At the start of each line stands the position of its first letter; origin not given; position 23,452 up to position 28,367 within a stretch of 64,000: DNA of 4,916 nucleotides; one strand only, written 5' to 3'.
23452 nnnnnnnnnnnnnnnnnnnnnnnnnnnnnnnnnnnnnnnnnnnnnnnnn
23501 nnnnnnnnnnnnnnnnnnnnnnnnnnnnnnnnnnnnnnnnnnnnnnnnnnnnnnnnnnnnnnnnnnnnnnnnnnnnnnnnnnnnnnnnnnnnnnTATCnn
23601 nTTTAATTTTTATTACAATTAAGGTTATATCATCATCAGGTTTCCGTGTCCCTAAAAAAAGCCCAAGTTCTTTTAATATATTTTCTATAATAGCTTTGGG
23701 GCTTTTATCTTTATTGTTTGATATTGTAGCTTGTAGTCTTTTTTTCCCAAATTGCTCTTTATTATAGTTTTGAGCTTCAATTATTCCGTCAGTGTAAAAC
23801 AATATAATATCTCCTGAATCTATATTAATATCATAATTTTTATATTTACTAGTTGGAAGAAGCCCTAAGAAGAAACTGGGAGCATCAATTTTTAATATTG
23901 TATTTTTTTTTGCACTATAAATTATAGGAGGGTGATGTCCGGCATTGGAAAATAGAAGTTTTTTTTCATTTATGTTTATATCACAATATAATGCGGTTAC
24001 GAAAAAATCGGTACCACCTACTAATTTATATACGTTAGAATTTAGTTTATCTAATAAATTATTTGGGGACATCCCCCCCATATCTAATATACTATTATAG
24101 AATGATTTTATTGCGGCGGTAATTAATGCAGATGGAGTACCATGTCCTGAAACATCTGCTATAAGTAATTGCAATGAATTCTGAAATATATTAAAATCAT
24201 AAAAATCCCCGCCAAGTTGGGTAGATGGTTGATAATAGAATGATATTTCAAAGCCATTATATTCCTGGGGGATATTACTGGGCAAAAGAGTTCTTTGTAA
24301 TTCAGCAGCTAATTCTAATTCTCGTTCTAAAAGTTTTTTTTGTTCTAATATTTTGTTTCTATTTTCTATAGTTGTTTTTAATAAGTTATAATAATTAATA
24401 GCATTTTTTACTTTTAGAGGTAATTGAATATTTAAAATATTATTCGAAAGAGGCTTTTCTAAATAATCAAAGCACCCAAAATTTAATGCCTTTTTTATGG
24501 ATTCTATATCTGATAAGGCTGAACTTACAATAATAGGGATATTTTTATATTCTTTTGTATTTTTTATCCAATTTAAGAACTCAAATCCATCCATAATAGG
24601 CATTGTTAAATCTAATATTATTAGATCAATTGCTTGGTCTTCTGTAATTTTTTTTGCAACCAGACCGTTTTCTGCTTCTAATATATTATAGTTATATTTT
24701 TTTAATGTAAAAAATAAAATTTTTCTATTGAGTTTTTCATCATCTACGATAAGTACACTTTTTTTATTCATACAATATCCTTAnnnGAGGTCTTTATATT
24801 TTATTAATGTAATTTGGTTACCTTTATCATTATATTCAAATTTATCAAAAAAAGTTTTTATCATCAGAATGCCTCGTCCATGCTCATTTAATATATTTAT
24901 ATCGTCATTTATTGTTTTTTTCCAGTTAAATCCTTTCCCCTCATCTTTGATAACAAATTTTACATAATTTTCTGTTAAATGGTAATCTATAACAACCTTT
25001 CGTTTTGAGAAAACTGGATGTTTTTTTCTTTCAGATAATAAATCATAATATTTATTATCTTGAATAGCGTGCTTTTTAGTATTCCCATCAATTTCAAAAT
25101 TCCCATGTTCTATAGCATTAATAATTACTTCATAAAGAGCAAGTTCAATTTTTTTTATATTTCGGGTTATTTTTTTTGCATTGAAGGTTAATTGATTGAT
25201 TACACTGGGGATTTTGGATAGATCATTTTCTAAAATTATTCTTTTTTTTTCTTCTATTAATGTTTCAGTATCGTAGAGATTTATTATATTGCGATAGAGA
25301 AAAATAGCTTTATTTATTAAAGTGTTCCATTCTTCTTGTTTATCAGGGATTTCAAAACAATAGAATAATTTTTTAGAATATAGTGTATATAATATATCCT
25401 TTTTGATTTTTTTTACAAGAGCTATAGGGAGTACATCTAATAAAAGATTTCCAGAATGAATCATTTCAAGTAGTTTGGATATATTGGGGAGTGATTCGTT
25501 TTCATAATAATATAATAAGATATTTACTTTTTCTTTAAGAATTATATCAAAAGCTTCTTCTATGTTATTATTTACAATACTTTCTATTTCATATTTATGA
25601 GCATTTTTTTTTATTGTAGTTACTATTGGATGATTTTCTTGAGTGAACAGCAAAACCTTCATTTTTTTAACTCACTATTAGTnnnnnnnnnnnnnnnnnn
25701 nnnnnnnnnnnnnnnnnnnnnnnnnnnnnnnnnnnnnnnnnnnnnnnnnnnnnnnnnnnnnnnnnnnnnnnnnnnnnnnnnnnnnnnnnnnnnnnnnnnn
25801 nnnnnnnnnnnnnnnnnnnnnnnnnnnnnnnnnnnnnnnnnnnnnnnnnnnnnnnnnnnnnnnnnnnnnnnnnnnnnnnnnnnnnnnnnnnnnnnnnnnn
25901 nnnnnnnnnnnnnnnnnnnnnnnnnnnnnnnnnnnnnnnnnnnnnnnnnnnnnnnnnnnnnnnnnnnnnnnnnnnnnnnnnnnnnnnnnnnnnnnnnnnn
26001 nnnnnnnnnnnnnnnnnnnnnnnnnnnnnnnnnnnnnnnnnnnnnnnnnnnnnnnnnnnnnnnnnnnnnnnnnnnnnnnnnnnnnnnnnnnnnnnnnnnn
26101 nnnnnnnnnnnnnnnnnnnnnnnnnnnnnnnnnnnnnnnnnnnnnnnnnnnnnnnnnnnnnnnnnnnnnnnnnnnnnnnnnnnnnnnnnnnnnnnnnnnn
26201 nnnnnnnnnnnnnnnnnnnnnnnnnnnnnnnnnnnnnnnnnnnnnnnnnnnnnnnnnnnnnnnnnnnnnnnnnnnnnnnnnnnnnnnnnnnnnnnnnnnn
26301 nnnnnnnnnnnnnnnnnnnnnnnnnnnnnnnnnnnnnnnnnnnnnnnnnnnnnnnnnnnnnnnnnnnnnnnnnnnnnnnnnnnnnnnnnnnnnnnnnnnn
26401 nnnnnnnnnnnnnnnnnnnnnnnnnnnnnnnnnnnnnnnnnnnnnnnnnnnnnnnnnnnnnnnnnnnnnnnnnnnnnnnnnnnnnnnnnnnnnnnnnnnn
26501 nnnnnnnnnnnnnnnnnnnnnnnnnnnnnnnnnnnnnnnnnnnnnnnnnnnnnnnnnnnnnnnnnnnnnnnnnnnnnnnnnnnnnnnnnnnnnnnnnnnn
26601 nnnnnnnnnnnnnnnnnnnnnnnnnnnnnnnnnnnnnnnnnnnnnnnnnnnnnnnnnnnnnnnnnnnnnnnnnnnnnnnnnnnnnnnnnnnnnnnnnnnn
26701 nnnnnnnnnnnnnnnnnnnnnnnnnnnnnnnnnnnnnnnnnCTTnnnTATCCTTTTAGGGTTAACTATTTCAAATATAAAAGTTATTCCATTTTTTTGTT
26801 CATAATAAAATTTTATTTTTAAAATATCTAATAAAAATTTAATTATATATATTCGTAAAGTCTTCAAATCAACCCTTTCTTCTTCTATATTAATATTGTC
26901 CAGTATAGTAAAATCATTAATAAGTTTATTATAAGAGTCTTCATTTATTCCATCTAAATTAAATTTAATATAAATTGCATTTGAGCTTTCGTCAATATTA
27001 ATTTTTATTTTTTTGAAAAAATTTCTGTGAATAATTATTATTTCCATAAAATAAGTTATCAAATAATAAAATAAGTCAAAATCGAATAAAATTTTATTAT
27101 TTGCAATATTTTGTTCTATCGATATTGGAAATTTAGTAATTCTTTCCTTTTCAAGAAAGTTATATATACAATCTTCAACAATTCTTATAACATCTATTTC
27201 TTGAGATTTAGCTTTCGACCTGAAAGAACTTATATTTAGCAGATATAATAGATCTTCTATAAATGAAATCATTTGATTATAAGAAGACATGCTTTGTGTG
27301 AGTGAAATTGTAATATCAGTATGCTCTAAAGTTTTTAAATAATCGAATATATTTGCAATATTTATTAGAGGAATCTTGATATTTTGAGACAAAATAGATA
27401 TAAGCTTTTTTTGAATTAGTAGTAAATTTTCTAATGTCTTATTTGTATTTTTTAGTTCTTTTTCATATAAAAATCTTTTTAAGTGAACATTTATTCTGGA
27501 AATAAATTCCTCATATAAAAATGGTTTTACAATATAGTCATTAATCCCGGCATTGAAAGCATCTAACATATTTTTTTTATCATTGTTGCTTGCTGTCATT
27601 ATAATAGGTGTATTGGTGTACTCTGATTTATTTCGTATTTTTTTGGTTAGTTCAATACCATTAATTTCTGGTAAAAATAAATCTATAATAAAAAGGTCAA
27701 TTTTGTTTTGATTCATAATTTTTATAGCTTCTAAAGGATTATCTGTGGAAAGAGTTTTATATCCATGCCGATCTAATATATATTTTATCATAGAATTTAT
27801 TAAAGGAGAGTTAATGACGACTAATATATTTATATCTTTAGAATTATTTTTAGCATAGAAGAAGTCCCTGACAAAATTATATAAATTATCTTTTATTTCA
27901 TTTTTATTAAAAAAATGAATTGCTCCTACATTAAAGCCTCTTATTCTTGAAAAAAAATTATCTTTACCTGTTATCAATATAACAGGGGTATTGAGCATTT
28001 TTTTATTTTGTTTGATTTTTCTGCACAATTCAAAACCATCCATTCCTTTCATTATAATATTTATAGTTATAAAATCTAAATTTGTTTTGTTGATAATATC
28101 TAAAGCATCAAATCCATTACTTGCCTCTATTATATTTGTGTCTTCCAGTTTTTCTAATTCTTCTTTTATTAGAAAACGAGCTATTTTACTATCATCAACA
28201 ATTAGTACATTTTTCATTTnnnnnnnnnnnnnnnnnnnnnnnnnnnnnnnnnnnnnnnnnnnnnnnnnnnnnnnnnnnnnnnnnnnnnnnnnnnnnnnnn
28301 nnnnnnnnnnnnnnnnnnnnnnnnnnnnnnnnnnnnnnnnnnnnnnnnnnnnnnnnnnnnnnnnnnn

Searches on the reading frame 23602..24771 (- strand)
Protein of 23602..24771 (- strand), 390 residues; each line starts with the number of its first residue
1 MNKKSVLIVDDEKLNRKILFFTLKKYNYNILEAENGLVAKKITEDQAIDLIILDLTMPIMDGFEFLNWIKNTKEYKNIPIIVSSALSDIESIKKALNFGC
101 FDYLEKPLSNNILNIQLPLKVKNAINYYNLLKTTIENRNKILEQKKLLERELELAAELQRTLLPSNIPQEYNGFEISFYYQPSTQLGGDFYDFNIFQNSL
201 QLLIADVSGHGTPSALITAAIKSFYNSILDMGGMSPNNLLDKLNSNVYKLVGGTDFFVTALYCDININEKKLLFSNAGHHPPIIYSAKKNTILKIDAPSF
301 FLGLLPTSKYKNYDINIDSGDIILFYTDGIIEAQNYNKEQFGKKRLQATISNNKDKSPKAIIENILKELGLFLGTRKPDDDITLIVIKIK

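Call 15: search_protein_families(library=pfam, proteins=[window:23602-24771:-], max_evalue=10)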
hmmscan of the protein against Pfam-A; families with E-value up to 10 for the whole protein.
window:23602-24771:- (390 aa): 5 families
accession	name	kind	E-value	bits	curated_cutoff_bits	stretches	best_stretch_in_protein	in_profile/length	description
PF07228.17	SpoIIE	-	8.6e-48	163.3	25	1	199-389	4-191/192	Stage II sporulation protein E (SpoIIE)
PF00072.30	Response_reg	-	2.1e-25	89.5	30.2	1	6-112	1-105/111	Response regulator receiver domain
PF20161.5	VpsR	-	0.0051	17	23.7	1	19-113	23-116/121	VpsR domain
PF00977.27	His_biosynth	-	0.06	13.2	23.6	1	38-100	34-96/228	Histidine biosynthesis protein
PF18433.6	DUF5610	-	0.16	12.9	26.4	1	333-380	16-61/117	Domain of unknown function (DUF5610)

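Call 65: search_protein_families(library=ncbifam, proteins=[window:23602-24771:-], max_evalue=0.01)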
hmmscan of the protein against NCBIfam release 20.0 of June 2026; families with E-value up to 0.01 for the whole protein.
window:23602-24771:- (390 aa): 96 families (the best 25 are shown)
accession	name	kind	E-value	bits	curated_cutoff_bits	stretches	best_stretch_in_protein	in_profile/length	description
NF045505.1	RR_RssB_Pseudo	equivalog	4.7e-39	134.5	700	1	4-387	6-389/394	two-component system response regulator RssB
NF007969.0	PRK10693.1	equivalog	1.1e-24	87.1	329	1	3-244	7-242/337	two-component system response regulator RssB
NF007135.0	PRK09581.1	equivalog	1.3e-23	83.6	474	1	5-117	4-116/457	PleD family two-component system response regulator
NF033120.0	vanR_FM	exception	4.9e-20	72.2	460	1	1-148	1-141/231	vancomycin resistance response regulator transcription factor, VanR-F/VanR-M family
NF045944.1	ResRegRpaBCyano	equivalog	1.3e-19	70.5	330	1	7-116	1-107/229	response regulator transcription factor RpaB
TIGR02154.1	PhoB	equivalog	2.8e-19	69.3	296.2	1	4-114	3-113/226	phosphate regulon transcriptional regulator PhoB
NF008469.0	PRK11361.1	equivalog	1.3e-16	60.4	714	1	3-115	4-114/461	acetoacetate metabolism transcriptional regulator AtoC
NF038263.1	prot_phos_SiaA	equivalog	1.6e-16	60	700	1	138-389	401-657/658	biofilm regulation protein phosphatase SiaA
NF053854.1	RespRegPhoBBctds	equivalog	1.2e-15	57.5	270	1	6-113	1-107/225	two-component system response regulator PhoB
NF047654.1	DiguCycDgcRLepto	equivalog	1.2e-15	57.3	500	1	3-122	2-123/295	diguanylate cyclase DgcR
NF053512.1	nitric_RR_NosR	exception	1.8e-15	56.9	400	1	6-149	1-139/422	response regulator c-di-GMP phosphodiesterase, NosR family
NF008318.0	PRK11107.1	equivalog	2.4e-15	55.7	890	1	5-127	669-790/920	two-component sensor histidine kinase BarA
NF041367.1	CheY_Halo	equivalog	3.7e-15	56.3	200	1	6-110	1-103/114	chemotaxis protein CheY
NF040534.1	resp_reg_YycF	equivalog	4.8e-15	55.4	340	1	4-116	1-110/231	response regulator YycF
NF041733.1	resp_reg_CseB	equivalog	5.8e-15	55.3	350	1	5-118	2-112/228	two-component system response regulator CseB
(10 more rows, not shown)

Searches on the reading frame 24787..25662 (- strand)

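Call 15: search_protein_families(library=pfam, proteins=[window:24787-25662:-], max_evalue=10)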
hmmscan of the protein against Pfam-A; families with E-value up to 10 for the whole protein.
window:24787-25662:- (292 aa): 1 family
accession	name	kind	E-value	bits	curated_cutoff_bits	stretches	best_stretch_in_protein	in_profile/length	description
PF13581.12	HATPase_c_2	-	3.3e-16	59.9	27.4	1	168-288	28-127/127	Histidine kinase-like ATPase domain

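Call 65: search_protein_families(library=ncbifam, proteins=[window:24787-25662:-], max_evalue=0.01)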
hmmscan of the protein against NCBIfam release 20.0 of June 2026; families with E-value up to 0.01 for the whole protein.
window:24787-25662:- (292 aa): 4 families
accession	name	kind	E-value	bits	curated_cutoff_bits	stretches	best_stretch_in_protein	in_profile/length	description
NF003144.0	PRK04069.1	equivalog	8.7e-07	28.5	145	1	221-289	65-142/161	anti-sigma B factor RsbW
TIGR01924.1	rsbW_low_gc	equivalog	0.00021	20.7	155.05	1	222-289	66-142/159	anti-sigma B factor RsbW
TIGR01925.2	spIIAB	equivalog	0.00075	19.4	135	0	220-288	59-131/137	anti-sigma F factor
TIGR00962.1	atpA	equivalog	0.0036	16.1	484.45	1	163-246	377-458/503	F0F1 ATP synthase subunit alpha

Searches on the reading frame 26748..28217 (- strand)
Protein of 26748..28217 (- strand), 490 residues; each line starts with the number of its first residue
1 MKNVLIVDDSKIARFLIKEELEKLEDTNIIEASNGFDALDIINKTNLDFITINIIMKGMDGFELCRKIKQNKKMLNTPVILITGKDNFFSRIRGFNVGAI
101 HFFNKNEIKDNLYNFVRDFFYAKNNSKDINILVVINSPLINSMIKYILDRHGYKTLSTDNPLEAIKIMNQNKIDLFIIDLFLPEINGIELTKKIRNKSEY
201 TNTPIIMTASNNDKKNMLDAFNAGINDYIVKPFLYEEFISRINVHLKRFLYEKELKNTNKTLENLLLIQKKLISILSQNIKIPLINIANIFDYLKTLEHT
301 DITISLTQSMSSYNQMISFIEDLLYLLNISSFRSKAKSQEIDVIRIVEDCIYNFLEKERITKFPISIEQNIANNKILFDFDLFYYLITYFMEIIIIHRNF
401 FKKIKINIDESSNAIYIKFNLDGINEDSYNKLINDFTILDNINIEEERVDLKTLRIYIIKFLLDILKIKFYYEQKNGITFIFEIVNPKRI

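Call 15: search_protein_families(library=pfam, proteins=[window:26748-28217:-], max_evalue=10)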
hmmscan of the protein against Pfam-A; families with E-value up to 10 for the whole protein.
window:26748-28217:- (490 aa): 3 families
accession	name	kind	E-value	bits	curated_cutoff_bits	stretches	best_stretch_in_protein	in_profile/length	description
PF00072.30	Response_reg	-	5.7e-47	158.9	30.2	2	131-242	1-110/111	Response regulator receiver domain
PF23198.2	PDE8A_N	-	4.8e-06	27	29.6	2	149-230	31-116/147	PDE8A-like, N-terminal domain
PF14164.11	YqzH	-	0.17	12.4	30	1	335-355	42-62/64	YqzH-like protein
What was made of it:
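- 26745..28217 (-): Protein with two receiver domains and an unassigned C-terminal half. Pfam (call 15)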

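Call 65: search_protein_families(library=ncbifam, proteins=[window:26748-28217:-], max_evalue=0.01)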
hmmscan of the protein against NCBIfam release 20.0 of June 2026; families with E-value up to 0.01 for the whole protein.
window:26748-28217:- (490 aa): 95 families (the best 25 are shown)
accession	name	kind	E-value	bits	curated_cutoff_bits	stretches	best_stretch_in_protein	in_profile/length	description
NF007135.0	PRK09581.1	equivalog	9.4e-42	143.4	474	2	3-106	4-106/457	PleD family two-component system response regulator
TIGR02154.1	PhoB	equivalog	8.8e-41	139.7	296.2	2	130-254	4-128/226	phosphate regulon transcriptional regulator PhoB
NF040689.1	MtrAB_MtrA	equivalog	8.6e-36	123.3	300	2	131-297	1-158/219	MtrAB system response regulator MtrA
NF033120.0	vanR_FM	exception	6.9e-35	120.7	460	2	127-264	2-137/231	vancomycin resistance response regulator transcription factor, VanR-F/VanR-M family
NF045944.1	ResRegRpaBCyano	equivalog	7.9e-35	120.3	330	2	132-270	1-135/229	response regulator transcription factor RpaB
NF041733.1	resp_reg_CseB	equivalog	9.3e-33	113.5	350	2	130-262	2-131/228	two-component system response regulator CseB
NF053854.1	RespRegPhoBBctds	equivalog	9.7e-33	113.4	270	2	131-283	1-157/225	two-component system response regulator PhoB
NF033117.2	vanR_ACDEGLN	exception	2e-32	112.6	350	2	131-272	1-142/226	VanR-ABDEGLN family response regulator transcription factor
NF040534.1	resp_reg_YycF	equivalog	2.1e-32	112.3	340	2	130-271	2-138/231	response regulator YycF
TIGR01387.1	cztR_silR_copR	subfamily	7.4e-30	104.2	279.2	2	131-286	1-150/218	heavy metal response regulator transcription factor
NF007005.1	PRK09468.1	equivalog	1.4e-29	103.2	331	2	129-250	4-123/237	osmolarity response regulator transcription factor OmpR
NF012227.0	AdeR_RR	equivalog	2.2e-29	102.6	340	2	125-287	8-167/239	efflux system response regulator transcription factor AdeR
NF045991.1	RespRegCtrARhodob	equivalog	2.7e-29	102.5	350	2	131-248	3-118/224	response regulator transcription factor CtrA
NF008296.0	PRK11083.1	equivalog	4e-29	101.6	273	2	129-260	4-132/228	two-component system response regulator CreB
NF007982.1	PRK10710.1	equivalog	4.1e-29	101.8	380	2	125-297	4-167/235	envelope stress response regulator BaeR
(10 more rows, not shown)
